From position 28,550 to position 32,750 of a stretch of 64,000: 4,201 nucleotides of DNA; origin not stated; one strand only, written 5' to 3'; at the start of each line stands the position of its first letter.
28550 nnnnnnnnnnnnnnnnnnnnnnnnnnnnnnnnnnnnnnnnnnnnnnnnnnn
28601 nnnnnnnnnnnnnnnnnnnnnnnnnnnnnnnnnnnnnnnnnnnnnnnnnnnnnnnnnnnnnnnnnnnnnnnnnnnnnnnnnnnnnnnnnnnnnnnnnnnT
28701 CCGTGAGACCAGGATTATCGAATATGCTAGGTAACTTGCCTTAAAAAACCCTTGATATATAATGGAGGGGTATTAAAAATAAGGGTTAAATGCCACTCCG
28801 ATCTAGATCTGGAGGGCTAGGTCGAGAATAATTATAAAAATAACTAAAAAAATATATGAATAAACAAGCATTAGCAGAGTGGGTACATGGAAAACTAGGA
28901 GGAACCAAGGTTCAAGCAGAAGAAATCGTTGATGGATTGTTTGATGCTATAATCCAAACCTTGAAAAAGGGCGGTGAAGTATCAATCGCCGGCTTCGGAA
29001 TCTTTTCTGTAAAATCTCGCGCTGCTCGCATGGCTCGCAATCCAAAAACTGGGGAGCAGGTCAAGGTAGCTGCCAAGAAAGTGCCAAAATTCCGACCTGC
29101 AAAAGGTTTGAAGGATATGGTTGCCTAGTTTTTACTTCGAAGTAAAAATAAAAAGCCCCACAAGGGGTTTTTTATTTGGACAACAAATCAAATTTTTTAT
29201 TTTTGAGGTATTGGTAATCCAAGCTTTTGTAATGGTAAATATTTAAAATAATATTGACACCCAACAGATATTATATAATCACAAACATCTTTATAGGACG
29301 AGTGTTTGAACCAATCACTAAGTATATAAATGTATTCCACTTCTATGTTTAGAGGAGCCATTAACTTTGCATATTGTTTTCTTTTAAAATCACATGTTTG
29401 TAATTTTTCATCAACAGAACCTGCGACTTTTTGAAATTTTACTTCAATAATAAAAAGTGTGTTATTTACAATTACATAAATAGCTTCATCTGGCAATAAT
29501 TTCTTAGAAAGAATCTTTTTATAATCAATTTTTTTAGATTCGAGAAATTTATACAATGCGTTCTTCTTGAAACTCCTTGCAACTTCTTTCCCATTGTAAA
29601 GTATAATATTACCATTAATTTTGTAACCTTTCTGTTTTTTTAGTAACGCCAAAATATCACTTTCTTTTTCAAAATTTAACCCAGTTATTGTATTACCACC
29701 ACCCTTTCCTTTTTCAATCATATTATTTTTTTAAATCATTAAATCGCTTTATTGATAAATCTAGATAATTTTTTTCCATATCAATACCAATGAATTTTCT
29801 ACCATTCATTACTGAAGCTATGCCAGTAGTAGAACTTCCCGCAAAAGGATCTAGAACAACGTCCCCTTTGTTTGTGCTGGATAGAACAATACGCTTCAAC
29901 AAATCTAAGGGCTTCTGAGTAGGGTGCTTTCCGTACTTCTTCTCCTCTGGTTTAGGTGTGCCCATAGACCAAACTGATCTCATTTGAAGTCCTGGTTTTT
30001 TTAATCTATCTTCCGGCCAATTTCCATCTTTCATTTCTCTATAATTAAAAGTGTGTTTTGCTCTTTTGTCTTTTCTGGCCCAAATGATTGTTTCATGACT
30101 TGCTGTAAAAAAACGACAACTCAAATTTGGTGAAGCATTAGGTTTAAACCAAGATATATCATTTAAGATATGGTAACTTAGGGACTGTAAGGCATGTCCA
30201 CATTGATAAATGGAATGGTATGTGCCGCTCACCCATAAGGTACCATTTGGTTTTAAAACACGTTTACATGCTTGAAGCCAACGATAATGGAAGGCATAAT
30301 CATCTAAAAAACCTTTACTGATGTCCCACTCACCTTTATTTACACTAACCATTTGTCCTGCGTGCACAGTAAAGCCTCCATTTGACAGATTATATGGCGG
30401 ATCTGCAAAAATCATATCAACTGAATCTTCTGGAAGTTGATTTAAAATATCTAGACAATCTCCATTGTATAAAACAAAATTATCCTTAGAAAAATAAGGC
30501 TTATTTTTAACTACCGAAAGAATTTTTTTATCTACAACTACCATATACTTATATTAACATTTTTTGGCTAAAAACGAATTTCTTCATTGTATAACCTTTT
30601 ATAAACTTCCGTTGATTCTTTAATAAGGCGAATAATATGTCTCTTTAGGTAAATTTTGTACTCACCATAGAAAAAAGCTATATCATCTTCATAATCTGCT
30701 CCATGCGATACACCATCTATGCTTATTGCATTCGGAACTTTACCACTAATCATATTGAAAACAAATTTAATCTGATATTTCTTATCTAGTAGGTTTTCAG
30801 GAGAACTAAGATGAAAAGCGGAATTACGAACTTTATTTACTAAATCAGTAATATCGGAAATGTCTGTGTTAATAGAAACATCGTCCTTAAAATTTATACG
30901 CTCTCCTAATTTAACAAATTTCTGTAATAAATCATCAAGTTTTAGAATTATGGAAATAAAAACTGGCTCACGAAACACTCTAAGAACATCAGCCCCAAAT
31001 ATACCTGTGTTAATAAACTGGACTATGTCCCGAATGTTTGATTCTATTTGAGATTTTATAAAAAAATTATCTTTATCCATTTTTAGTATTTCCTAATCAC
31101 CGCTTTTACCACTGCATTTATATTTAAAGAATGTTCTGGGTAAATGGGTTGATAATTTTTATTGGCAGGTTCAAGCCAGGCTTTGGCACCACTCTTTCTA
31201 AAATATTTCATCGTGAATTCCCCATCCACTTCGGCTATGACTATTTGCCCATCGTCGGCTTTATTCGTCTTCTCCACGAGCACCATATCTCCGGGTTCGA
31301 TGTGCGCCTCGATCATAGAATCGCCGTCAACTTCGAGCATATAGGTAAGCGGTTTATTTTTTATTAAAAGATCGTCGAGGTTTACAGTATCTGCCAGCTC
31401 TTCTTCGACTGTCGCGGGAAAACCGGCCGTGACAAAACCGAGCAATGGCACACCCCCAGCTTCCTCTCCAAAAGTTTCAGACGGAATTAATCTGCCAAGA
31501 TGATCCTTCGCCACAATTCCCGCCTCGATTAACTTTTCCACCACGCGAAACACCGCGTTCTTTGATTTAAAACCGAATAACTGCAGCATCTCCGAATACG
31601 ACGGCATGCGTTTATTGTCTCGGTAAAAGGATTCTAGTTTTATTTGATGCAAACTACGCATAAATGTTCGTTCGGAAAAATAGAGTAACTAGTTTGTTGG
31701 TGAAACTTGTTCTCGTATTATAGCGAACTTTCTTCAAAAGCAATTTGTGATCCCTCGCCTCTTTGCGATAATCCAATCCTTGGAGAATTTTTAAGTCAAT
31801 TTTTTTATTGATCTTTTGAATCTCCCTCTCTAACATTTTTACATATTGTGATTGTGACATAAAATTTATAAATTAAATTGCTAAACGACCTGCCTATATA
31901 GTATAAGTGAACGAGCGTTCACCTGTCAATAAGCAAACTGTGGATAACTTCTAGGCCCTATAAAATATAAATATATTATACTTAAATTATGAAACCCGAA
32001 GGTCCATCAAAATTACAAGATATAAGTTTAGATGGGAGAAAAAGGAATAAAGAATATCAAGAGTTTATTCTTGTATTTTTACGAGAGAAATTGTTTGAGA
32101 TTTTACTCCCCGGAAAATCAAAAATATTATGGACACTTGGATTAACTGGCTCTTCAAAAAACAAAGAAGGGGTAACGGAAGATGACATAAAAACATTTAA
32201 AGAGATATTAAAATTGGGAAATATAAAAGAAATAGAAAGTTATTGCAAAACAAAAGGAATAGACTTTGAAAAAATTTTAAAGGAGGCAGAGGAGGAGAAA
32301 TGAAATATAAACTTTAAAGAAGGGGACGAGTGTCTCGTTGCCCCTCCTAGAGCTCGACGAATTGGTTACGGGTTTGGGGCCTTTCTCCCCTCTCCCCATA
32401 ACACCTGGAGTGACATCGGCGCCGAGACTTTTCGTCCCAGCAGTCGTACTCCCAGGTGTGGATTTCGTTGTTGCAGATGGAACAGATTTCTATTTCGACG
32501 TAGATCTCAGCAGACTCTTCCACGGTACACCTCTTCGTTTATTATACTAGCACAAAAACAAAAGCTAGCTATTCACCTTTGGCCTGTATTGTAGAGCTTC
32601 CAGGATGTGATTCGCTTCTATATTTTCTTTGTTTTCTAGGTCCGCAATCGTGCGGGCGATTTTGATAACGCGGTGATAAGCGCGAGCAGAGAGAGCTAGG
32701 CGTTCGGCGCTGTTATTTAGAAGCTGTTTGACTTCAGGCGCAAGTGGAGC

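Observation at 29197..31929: LexA-headed operon in which lexA is translationally coupled to a HEPN-like protein and followed by a Type II R-M pair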

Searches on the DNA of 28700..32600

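Call 87: search_rna_families(source=window, start=28700, end=32600, threshold=evalue, max_evalue=0.1)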
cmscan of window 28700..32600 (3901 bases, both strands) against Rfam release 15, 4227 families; matches with E-value up to 0.1: 0.
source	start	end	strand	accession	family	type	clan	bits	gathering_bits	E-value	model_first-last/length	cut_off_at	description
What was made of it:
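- Tried and rejected: Rfam finds no RNA family in 28700-32600 (call 87).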

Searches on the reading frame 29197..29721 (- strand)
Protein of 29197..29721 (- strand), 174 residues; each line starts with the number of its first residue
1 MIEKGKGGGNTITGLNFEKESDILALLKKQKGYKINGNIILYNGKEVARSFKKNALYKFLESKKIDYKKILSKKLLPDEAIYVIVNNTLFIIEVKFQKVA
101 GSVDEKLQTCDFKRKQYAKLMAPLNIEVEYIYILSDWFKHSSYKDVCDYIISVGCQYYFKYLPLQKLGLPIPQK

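Call 4: search_protein_families(library=pfam, proteins=[window:29197-29721:-], max_evalue=1)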
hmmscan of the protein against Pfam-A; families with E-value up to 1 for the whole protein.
window:29197-29721:- (174 aa): 1 family
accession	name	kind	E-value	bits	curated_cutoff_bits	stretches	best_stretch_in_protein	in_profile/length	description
PF20472.4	PDDEXK_11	-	0.00032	20.9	23.7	1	80-107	54-81/145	PD-(D/E)XK nuclease superfamily domain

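Call 6: search_protein_families(library=ncbifam, proteins=[window:29197-29721:-], max_evalue=1)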
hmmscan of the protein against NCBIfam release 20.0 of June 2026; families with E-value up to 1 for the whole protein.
window:29197-29721:- (174 aa): 1 family
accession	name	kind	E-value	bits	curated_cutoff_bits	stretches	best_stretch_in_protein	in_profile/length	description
NF000127.2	trim_DfrA20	exception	0.033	14.2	325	1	26-95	67-135/169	trimethoprim-resistant dihydrofolate reductase DfrA20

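Call 7: search_protein_families(library=padloc, proteins=[window:29197-29721:-], max_evalue=1)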
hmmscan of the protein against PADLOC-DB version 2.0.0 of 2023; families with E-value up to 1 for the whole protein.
window:29197-29721:- (174 aa): 0 families

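Call 9: search_solved_structures(query=window:29197-29721:-, max_evalue=10)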
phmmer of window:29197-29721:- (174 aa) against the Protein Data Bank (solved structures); distinct sequences matched with E-value up to 10: 0.

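Call 41: find_homologous_proteins(query=window:29197-29721:-, max_evalue=0.001)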
Query window:29197-29721:- (174 aa): 6773 proteins with E <= 0.001 among 6847 candidates; the best 120 are listed.
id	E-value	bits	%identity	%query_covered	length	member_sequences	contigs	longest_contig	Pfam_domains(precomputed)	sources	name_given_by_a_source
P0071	5.0e-100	351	93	99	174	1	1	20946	-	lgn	-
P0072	5.1e-100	350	92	99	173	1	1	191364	-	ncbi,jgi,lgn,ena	ncbi:MAG: hypothetical protein WC884_03020 [Candidatus Paceibacterota bacterium]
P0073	1.6e-99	349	90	99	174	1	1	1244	-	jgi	-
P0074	1.7e-99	349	91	99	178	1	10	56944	-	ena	-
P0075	5.2e-99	347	90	99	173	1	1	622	-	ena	-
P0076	9.5e-99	346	91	99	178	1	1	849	-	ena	-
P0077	1.1e-98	346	91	99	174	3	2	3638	-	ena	-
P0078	2.0e-98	345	91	99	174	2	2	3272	-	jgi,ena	-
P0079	4.1e-98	344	90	99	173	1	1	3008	-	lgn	-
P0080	7.2e-98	344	90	99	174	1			-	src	-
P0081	5.2e-97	341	89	99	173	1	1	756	-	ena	-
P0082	6.0e-97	341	88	99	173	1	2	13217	-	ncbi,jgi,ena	-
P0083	1.2e-96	340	89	99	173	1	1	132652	-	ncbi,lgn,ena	-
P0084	1.5e-96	339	90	99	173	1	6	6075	-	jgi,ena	-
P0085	4.1e-96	338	89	99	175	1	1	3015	-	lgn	-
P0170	2.3e-90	319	84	99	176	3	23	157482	-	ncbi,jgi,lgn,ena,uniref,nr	ncbi:MAG: hypothetical protein A2735_00120 [Candidatus Yanofskybacteria bacterium RIFCSPHIGHO2_01_FU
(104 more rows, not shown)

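Call 51: predict_structure(alignment_id=A2)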
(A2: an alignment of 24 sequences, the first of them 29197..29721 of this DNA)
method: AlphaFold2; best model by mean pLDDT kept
length: 174 residues; sequences in the alignment: 24
mean_pLDDT: 76.0   pTM: 0.72
mean pLDDT of the five models: 76.0, 69.1, 48.5, 46.6, 44.5
residues with pLDDT >= 90: 12; 70-90: 120; 50-70: 26; < 50: 16
segments of 3 or more residues with pLDDT < 50: 1-12, 98-100
pLDDT, mean of each block of 10 residues (from residue 1): 28 51 75 86 89 87 84 70 88 66 63 86 91 84 85 85 80 67
secondary structure, 60 per line:
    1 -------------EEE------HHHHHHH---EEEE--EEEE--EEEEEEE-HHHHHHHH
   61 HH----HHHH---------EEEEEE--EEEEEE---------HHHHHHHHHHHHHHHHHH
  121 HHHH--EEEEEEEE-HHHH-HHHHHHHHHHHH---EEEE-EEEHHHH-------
elements in order: E14-16 H23-29 E33-36 E39-42 E45-51 H53-62 H67-70 E80-85 E88-93 H103-124 E127-134 H136-139 H141-152 E156-159 E161-163 H164-167

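Call 85: find_encoding_contigs(protein=P0170, flank=3500, max_places=4)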
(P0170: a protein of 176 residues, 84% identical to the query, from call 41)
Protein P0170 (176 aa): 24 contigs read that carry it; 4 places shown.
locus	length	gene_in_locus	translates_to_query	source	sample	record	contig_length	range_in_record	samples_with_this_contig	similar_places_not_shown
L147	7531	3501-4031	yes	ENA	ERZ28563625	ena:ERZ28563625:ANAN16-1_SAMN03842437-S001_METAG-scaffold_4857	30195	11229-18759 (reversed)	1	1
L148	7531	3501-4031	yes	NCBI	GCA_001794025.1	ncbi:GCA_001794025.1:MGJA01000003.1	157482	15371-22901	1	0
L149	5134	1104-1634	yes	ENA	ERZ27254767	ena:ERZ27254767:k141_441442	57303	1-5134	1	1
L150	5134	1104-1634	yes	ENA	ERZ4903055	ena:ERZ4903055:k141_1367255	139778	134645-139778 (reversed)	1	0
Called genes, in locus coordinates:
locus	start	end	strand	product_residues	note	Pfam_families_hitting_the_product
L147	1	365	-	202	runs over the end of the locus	PF05204:Hom_end (faint), PF14528:LAGLIDADG_3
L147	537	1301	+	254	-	PF00142:Fer4_NifH, PF01656:CbiA, PF02374:ArsA_ATPase (faint), PF06564:CBP_BcsQ, PF07015:VirC1 (faint), PF09140:MipZ (faint), PF10609:ParA, PF13614:AAA_31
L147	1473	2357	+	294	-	PF02195:ParB_N, PF17762:HTH_ParB, PF23552:ParB_C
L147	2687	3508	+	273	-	PF01555:N6_N4_Mtase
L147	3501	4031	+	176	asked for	-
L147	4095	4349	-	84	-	-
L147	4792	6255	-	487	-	PF13328:HD_4, PF01966:HD (weak), PF04607:RelA_SpoT, PF02824:TGS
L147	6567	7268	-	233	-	-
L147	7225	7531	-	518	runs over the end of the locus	-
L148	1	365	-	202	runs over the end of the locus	PF05204:Hom_end (faint), PF14528:LAGLIDADG_3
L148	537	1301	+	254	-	PF00142:Fer4_NifH, PF01656:CbiA, PF02374:ArsA_ATPase (faint), PF06564:CBP_BcsQ, PF07015:VirC1 (faint), PF09140:MipZ (faint), PF10609:ParA, PF13614:AAA_31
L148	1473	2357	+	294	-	PF02195:ParB_N, PF17762:HTH_ParB, PF23552:ParB_C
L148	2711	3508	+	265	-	PF01555:N6_N4_Mtase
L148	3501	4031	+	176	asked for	-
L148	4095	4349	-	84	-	-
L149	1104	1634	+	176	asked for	-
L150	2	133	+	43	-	?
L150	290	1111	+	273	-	PF01555:N6_N4_Mtase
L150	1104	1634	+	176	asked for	-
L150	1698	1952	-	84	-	-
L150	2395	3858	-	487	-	PF13328:HD_4, PF01966:HD (weak), PF04607:RelA_SpoT, PF02824:TGS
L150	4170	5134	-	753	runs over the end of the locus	PF01751:Toprim, PF01131:Topoisom_bac, PF01396:Zn_ribbon_Top1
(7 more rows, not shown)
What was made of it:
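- The R-M pair occurs elsewhere after parAB (call 85).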

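Call 104: search_protein_families(library=phrogs, proteins=[window:29197-29721:-], max_evalue=0.01)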
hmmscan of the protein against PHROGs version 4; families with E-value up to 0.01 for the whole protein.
window:29197-29721:- (174 aa): 0 families

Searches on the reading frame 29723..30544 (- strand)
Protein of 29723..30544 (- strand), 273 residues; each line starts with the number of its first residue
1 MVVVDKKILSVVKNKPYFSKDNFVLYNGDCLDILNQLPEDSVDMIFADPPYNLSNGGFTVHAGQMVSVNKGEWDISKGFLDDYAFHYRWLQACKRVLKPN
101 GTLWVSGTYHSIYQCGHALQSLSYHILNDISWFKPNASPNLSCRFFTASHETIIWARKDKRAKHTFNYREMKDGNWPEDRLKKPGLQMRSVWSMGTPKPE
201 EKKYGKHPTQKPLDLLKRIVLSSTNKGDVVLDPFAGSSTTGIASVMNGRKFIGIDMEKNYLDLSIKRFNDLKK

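Call 4: search_protein_families(library=pfam, proteins=[window:29723-30544:-], max_evalue=1)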
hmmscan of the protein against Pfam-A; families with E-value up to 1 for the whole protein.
window:29723-30544:- (273 aa): 9 families
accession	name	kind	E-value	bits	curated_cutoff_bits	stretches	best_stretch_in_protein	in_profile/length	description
PF01555.25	N6_N4_Mtase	-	7.9e-59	199.7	26.7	1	42-265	1-220/221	DNA methylase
PF13847.12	Methyltransf_31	-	1.8e-05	24.9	27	2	21-108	54-112/145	Methyltransferase domain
PF03602.21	Cons_hypoth95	-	0.0002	21.5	24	1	21-54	90-126/182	Conserved hypothetical protein 95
PF02086.21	MethyltransfD12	-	0.0015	18.7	22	0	38-61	172-195/253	D12 class N6 adenine-specific DNA methyltransferase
PF01170.24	UPF0020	-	0.0072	16.5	22.3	0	221-253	23-55/197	RMKL-like, methyltransferase domain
PF09445.16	Methyltransf_15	-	0.02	14.9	22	0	12-51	39-81/165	RNA cap guanine-N2 methyltransferase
PF08241.18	Methyltransf_11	-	0.027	15.6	21.2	0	86-104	76-94/95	Methyltransferase domain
PF10237.15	N6-adenineMlase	-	0.034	14.3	23.2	1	18-55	65-101/166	Probable N6-adenine methyltransferase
PF02384.22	N6_Mtase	-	0.066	13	20.4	1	23-103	107-179/311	N-6 DNA Methylase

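Call 6: search_protein_families(library=ncbifam, proteins=[window:29723-30544:-], max_evalue=1)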
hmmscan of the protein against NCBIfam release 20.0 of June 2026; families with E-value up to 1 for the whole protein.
window:29723-30544:- (273 aa): 11 families
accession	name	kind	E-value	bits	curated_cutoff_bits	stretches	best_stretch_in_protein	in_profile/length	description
NF050803.1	DnaMtaseCcrMCaul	equivalog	3.5e-74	249.8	830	1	25-271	6-250/350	adenine-specific DNA-methyltransferase CcrM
NF008572.0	PRK11524.1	equivalog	3.2e-42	144.7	292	1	17-270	9-258/294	adenine-specific DNA-methyltransferase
NF010253.0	PRK13699.1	subfamily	6e-21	75.1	244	2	206-272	143-209/226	DNA methyltransferase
TIGR01177.1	TIGR01177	hypoth_equivalog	1.9e-05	24.2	316.55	2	220-258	176-214/330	TIGR01177 family methyltransferase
NF043040.1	corrin_prot_MT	hypoth_equivalog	0.0072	15.8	180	0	216-269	30-84/216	corrinoid protein-associated methyltransferase CpaM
NF008748.0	PRK11783.1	equivalog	0.0093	14.2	466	0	19-56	590-625/704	bifunctional 23S rRNA (guanine(2069)-N(7))-methyltransferase RlmK/23S rRNA (guanine(2445)-N(2))-methyltransferase RlmL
TIGR00095.1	TIGR00095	equivalog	0.0095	15.6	117.5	1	11-55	91-138/194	16S rRNA (guanine(966)-N(2))-methyltransferase RsmD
NF040721.1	Trm14_Arch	equivalog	0.025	13.7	280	1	219-251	184-216/370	tRNA (guanine(6)-N2)-methyltransferase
NF011528.0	PRK14968.1-2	equivalog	0.061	12.8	171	1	223-258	35-70/205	putative methyltransferase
TIGR00571.1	dam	subfamily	0.084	12.5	114.85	1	20-54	154-187/267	Dam family site-specific DNA-(adenine-N6)-methyltransferase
NF045667.1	MTase_DVU1556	equivalog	0.097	12.1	155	1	88-111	102-125/213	DVU_1556 family methyltransferase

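Call 7: search_protein_families(library=padloc, proteins=[window:29723-30544:-], max_evalue=1)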
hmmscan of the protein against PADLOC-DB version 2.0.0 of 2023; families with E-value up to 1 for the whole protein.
window:29723-30544:- (273 aa): 82 families (the best 25 are shown)
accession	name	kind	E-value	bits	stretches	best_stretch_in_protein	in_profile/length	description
PDLC03371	MTase_II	-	1.8e-98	327.2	1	14-272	2-256/260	Type II methyltransferase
PDLC03216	MTase_II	-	5.7e-78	260.4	1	25-271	14-258/364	Type II methyltransferase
PDLC03738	oMTase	-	2.8e-75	251.4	1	25-272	23-269/376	orphan methyltransferase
PDLC03302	MTase_II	-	4.4e-57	192.2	1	25-268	7-260/626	Type II methyltransferase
PDLC03299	MTase_II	-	1.5e-48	163.8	1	17-269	9-258/296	Type II methyltransferase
PDLC03387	MTase_II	-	2.5e-36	123.3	2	117-269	133-276/289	Type II methyltransferase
PDLC03238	MTase_II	-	1.6e-31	107.8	1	11-258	110-355/428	Type II methyltransferase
PDLC03265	MTase_II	-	1.6e-30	104.7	2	199-271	259-331/333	Type II methyltransferase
PDLC03320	MTase_II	-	2.1e-30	103.9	1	18-272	28-278/289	Type II methyltransferase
PDLC03339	MTase_II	-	4.2e-30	102.8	2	159-270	163-273/399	Type II methyltransferase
PDLC03300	MTase_II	-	9.2e-29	98.4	1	24-270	13-278/302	Type II methyltransferase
PDLC03353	MTase_II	-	1.4e-28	98.2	1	15-268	2-250/260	Type II methyltransferase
PDLC03279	MTase_II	-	1.5e-28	97.5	1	24-269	358-585/587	Type II methyltransferase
PDLC03230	MTase_II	-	6e-25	86.3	1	24-265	37-279/360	Type II methyltransferase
PDLC03228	MTase_II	-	1e-22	79.1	2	206-267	143-204/227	Type II methyltransferase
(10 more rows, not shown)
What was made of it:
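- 29723..30544 (-): Beta-class N6/N4 DNA methyltransferase (DPPY), CcrM/HinfI-like. calls 4, 6, 7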
